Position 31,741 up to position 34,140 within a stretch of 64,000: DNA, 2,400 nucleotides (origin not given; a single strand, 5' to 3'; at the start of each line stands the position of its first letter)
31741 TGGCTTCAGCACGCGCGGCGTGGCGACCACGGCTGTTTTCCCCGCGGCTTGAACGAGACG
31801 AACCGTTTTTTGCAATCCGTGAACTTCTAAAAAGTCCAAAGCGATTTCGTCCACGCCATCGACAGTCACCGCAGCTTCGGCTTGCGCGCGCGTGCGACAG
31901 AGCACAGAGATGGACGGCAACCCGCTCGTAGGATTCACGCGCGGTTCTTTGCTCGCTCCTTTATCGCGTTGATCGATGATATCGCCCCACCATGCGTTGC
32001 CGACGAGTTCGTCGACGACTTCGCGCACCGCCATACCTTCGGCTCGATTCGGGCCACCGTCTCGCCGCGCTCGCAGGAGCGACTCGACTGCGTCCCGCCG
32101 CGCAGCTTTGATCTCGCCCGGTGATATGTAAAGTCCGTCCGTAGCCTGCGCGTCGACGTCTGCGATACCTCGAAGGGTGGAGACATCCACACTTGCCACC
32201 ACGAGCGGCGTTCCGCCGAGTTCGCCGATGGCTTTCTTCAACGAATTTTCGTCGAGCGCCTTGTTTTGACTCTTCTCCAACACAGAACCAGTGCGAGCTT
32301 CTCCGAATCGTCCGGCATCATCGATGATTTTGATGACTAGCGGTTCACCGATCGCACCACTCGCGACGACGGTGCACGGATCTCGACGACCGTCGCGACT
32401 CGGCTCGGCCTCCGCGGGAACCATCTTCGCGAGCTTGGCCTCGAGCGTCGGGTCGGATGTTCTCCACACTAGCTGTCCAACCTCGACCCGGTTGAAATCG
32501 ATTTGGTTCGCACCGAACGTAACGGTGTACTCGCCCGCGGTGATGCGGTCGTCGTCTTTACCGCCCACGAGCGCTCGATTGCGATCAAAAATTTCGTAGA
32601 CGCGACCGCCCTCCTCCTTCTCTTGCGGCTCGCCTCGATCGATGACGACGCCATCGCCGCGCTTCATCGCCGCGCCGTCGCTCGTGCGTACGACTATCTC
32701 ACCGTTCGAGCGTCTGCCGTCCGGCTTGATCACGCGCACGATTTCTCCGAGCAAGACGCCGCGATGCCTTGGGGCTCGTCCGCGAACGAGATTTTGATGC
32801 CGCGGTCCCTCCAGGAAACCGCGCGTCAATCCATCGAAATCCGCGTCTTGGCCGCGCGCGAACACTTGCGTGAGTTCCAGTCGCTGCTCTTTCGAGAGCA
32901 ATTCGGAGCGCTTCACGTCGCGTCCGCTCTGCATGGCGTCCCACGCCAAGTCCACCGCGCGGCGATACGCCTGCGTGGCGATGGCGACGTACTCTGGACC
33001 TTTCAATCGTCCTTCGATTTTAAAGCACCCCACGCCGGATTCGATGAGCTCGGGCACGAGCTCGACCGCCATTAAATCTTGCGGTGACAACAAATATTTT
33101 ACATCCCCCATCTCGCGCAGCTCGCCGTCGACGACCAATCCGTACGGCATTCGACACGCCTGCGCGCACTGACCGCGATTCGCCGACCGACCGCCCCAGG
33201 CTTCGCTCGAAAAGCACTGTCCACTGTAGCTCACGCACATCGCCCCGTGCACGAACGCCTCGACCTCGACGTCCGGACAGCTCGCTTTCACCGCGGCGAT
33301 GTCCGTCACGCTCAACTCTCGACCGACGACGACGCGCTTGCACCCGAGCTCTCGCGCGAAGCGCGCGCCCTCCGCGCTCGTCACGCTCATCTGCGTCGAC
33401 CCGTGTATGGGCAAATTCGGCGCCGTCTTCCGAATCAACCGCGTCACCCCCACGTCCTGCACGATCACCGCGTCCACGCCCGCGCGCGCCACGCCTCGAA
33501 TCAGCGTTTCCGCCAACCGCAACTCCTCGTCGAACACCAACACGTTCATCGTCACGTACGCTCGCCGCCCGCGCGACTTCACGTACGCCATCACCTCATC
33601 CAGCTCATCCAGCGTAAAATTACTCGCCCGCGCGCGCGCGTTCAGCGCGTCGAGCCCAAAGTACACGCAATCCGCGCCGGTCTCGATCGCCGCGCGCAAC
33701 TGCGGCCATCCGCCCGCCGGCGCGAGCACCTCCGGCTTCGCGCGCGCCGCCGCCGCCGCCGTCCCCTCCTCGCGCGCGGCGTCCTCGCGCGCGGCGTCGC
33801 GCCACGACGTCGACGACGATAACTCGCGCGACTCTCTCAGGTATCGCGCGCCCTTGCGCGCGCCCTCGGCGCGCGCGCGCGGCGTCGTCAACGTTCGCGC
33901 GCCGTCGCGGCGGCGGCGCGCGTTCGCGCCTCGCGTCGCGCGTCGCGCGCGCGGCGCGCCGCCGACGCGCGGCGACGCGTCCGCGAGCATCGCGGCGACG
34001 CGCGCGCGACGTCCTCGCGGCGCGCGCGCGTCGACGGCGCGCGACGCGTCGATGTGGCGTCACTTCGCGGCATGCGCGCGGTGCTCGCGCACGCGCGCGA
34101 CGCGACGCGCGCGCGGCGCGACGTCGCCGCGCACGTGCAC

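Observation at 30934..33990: A 1018-aa protein with two tandem peptidase-U32 domains and an organelle-type leader, in a eukaryote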

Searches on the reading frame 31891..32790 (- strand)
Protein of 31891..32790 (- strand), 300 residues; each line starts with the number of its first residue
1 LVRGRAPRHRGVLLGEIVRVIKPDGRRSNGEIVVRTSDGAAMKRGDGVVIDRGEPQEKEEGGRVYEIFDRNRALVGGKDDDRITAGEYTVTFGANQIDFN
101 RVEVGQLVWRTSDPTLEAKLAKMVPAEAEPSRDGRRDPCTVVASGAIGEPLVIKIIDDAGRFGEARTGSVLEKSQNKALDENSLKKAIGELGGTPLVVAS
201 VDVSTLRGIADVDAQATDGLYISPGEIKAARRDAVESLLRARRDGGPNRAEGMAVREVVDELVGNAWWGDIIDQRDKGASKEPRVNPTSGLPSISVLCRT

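Call 6: search_protein_families(library=pfam, proteins=[window:31891-32790:-], max_evalue=1)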
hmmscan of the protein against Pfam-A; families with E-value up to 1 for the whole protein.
window:31891-32790:- (300 aa): 1 family
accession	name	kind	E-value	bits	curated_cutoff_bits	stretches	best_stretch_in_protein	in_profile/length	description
PF12392.13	DUF3656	-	2.4e-15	57.6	22.1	1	108-242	1-108/109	Collagenase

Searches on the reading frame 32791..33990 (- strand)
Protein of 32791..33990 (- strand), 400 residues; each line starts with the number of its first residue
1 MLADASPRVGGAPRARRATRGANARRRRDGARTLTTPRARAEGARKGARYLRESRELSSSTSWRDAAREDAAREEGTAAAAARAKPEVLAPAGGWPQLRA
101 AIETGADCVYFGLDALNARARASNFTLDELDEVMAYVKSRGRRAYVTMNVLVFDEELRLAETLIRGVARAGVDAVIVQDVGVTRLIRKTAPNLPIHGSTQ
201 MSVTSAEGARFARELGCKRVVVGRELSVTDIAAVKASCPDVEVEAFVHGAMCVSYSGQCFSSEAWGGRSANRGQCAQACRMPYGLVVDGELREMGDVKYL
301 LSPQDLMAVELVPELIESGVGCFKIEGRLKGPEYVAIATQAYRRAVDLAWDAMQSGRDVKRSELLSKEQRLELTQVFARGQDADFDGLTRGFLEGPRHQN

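Call 6: search_protein_families(library=pfam, proteins=[window:32791-33990:-], max_evalue=1)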
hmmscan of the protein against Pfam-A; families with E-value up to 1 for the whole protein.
window:32791-33990:- (400 aa): 1 family
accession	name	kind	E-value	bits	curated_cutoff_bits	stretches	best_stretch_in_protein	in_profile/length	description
PF01136.24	Peptidase_U32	-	9.2e-77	257.9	22.4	1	161-391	5-225/233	Peptidase family U32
